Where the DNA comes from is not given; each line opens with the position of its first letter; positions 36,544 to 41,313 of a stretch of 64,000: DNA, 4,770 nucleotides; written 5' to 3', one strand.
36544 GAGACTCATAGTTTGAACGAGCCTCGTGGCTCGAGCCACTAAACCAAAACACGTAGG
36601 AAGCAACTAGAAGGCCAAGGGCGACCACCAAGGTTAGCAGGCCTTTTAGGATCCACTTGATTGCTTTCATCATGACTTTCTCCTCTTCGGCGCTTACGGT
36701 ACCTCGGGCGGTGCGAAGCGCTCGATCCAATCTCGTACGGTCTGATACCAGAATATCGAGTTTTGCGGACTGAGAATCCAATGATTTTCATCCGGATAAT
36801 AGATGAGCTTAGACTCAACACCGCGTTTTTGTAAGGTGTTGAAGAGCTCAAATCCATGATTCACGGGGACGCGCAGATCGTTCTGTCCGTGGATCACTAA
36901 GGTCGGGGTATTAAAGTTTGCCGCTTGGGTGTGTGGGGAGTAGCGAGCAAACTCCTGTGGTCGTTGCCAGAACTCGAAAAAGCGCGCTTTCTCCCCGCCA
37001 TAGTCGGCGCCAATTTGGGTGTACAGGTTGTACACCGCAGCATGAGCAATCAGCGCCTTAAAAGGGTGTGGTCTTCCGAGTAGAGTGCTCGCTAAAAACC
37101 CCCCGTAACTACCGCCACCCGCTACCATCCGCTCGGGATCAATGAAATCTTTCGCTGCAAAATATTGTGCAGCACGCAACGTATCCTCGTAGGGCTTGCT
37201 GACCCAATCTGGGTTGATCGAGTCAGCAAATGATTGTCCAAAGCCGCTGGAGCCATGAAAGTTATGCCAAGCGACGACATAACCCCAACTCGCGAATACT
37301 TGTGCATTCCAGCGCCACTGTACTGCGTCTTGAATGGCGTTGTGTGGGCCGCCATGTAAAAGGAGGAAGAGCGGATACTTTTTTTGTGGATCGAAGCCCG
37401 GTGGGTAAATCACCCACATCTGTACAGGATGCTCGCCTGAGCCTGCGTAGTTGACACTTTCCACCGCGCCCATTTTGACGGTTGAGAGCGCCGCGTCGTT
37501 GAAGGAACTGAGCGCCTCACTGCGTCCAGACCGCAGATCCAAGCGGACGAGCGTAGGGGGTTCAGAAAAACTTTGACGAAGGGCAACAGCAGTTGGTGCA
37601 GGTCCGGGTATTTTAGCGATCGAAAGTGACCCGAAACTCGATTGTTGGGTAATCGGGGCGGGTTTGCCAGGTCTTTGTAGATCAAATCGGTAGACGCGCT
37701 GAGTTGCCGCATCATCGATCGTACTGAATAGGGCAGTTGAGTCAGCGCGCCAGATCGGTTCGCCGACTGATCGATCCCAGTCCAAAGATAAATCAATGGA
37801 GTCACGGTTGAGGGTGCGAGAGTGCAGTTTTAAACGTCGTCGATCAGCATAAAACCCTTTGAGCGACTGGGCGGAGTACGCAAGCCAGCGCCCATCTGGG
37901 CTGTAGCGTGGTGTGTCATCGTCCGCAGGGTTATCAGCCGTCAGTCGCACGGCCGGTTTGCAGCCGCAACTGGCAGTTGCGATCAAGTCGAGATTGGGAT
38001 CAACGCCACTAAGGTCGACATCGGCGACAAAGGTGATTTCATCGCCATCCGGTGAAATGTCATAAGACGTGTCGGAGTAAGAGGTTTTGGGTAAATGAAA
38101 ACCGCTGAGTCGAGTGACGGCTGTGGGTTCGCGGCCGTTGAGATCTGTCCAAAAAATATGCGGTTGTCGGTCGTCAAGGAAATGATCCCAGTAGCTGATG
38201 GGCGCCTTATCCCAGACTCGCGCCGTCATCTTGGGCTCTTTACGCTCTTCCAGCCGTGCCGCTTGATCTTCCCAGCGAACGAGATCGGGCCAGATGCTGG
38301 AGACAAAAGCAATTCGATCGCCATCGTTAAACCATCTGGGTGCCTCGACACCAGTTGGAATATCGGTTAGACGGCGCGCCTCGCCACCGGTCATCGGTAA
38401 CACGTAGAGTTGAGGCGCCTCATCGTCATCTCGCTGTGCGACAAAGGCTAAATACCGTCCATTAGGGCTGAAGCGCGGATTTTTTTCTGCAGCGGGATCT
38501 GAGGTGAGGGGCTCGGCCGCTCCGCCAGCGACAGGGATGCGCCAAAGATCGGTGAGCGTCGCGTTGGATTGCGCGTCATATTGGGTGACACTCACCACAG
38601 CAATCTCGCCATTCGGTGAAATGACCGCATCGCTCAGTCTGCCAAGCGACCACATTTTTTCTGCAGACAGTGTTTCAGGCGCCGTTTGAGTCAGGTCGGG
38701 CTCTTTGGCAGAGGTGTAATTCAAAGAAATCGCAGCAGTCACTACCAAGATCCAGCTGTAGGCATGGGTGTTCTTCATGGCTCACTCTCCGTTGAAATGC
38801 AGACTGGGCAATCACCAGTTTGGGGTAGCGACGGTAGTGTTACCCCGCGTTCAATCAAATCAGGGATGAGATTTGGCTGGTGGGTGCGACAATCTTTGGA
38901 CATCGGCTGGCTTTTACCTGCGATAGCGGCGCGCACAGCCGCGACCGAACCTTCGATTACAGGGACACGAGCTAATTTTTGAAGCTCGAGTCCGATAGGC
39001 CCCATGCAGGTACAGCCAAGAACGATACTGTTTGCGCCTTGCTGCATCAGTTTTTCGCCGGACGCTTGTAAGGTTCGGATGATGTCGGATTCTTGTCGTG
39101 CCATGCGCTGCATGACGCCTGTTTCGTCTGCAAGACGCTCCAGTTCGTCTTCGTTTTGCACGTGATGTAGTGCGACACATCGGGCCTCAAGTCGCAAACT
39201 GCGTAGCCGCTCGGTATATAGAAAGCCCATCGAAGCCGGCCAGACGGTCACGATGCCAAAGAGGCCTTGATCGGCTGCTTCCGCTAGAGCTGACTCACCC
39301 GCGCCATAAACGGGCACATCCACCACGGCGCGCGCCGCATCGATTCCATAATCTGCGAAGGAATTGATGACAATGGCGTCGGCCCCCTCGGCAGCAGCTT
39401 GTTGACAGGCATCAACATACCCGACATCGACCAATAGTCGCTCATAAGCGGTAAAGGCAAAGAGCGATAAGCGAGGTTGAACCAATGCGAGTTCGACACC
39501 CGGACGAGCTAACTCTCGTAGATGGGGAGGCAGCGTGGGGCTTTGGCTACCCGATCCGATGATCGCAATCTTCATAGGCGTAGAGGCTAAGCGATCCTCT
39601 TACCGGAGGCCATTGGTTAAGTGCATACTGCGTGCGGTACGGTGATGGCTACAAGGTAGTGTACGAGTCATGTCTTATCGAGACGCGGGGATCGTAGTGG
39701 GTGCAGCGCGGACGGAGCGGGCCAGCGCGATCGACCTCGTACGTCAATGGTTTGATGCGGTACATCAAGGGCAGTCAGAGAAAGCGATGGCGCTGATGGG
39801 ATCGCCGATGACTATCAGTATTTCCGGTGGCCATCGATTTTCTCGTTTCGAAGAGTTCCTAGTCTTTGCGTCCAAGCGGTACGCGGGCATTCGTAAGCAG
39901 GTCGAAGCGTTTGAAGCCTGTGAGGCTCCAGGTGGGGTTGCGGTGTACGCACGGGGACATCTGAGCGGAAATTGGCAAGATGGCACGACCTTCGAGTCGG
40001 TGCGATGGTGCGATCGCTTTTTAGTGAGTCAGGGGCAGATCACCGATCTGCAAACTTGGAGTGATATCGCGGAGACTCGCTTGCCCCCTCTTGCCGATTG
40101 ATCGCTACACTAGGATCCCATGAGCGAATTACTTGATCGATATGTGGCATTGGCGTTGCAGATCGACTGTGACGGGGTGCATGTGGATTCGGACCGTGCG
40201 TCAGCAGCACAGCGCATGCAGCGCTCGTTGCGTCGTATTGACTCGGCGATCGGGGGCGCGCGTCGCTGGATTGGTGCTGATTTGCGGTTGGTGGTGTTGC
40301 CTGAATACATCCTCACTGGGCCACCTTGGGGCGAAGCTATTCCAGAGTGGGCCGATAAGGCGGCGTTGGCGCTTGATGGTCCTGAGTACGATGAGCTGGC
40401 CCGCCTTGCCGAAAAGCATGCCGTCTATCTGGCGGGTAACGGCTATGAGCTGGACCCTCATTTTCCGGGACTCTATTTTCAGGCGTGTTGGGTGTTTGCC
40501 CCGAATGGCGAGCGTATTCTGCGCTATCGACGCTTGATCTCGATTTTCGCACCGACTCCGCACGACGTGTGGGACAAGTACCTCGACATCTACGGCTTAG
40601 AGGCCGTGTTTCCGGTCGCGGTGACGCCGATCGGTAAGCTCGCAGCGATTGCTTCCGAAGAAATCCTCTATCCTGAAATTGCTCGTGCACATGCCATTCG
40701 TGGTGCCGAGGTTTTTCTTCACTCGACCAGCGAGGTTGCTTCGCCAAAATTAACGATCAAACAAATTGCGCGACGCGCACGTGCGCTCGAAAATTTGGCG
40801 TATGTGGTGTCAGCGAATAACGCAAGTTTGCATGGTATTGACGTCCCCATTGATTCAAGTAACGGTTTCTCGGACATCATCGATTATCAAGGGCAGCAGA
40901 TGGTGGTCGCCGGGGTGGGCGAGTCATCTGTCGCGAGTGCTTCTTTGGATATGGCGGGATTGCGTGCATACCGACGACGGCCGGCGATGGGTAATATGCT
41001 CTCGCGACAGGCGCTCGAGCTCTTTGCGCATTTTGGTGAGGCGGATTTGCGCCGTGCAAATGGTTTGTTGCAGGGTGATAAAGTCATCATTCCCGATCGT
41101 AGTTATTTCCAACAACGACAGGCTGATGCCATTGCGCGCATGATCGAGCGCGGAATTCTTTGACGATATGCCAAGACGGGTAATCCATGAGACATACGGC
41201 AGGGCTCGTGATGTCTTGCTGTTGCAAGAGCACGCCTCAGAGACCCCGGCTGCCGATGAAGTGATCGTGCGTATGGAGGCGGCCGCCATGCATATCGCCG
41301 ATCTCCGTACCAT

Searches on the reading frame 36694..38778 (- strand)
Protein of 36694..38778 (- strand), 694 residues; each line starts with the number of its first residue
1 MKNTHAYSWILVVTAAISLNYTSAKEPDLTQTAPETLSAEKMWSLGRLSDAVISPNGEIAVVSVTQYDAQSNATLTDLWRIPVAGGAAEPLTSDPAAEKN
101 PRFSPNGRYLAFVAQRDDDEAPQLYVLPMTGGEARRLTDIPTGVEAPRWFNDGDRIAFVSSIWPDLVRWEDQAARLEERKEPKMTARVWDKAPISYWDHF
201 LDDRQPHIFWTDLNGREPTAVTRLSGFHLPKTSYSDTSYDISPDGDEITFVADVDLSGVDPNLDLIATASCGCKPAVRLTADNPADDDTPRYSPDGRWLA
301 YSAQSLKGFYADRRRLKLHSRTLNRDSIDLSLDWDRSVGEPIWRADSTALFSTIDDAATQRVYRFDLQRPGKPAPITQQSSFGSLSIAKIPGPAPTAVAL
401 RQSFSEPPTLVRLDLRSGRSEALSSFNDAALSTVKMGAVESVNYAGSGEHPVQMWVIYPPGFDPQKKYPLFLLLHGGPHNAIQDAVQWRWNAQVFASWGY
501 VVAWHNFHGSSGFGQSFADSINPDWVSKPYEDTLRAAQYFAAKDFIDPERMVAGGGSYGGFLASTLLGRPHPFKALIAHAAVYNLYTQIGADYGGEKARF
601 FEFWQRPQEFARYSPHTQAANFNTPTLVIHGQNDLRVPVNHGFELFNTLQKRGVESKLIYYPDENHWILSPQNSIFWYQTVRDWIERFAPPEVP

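Call 69: search_protein_families(library=pfam, proteins=[window:36694-38778:-], max_evalue=0.00001)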
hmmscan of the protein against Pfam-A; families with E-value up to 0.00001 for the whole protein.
window:36694-38778:- (694 aa): 2 families
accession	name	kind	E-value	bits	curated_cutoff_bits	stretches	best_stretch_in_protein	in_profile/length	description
PF00326.27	Peptidase_S9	-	3.3e-55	187.3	22.6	1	488-687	3-208/213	Prolyl oligopeptidase family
PF07676.18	PD40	-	2.5e-22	78.7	20.9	1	89-126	2-38/38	WD40-like Beta Propeller Repeat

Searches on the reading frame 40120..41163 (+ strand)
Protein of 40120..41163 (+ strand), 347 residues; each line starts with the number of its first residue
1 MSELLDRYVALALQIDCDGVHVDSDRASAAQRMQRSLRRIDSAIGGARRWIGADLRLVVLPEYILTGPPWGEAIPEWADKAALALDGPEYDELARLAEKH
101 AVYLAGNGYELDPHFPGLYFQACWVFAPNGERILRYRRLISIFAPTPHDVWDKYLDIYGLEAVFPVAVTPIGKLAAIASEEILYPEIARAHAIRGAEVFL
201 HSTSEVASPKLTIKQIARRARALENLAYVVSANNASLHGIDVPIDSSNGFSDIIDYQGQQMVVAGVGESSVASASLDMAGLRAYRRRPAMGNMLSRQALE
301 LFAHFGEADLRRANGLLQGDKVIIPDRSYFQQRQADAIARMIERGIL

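Call 69: search_protein_families(library=pfam, proteins=[window:40120-41163:+], max_evalue=0.00001)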
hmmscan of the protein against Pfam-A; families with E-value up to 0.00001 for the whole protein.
window:40120-41163:+ (347 aa): 1 family
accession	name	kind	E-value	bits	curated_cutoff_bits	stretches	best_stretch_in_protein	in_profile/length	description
PF00795.27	CN_hydrolase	-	1.1e-24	87.6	23.2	1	37-286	18-256/256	Carbon-nitrogen hydrolase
